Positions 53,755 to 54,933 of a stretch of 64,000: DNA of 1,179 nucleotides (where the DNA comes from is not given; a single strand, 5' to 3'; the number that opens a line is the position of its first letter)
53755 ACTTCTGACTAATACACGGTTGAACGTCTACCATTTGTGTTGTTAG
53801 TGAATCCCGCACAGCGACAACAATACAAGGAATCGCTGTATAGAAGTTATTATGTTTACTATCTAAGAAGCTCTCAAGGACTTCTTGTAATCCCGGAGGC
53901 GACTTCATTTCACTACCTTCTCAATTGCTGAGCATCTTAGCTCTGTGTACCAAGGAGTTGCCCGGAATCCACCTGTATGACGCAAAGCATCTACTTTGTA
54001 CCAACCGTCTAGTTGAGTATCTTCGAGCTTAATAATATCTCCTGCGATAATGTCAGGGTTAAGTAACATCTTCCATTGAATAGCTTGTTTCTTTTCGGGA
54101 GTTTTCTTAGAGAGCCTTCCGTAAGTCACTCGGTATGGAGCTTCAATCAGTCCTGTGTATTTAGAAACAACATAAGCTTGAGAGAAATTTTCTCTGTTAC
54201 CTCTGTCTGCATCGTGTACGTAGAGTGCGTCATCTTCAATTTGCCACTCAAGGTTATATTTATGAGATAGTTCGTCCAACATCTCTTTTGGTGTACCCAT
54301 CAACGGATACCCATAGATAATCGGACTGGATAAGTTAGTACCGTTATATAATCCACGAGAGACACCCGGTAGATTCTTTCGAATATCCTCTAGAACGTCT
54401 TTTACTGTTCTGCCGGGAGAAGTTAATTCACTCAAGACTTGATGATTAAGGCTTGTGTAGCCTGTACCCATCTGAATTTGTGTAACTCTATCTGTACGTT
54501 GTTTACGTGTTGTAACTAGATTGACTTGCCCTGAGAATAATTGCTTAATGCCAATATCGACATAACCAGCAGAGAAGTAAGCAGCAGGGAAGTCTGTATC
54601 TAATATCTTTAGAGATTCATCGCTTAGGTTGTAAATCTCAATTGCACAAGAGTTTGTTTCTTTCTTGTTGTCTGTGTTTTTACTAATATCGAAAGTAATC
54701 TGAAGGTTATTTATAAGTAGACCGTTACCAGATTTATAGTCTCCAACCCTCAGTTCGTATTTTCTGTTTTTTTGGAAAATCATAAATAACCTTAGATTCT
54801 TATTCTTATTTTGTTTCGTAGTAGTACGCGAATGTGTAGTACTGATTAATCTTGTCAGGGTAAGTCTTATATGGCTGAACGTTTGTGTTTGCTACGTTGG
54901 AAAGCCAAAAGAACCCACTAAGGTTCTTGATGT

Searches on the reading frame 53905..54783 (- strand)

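Call 10: search_protein_families(library=phrogs, proteins=[window:53905-54783:-], max_evalue=0.00001)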
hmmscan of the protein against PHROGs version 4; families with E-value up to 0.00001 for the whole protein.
window:53905-54783:- (292 aa): 4 families
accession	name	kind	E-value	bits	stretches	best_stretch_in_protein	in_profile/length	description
phrog_196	-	tail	4.5e-67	227.8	1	4-290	84-364/536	baseplate hub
phrog_23564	-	unknown function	3.8e-12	47.3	1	157-289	8-131/155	-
phrog_38154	-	unknown function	8.9e-08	32.9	1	3-135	3-134/159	-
phrog_20677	-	unknown function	6.4e-07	29.1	1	6-223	163-376/631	-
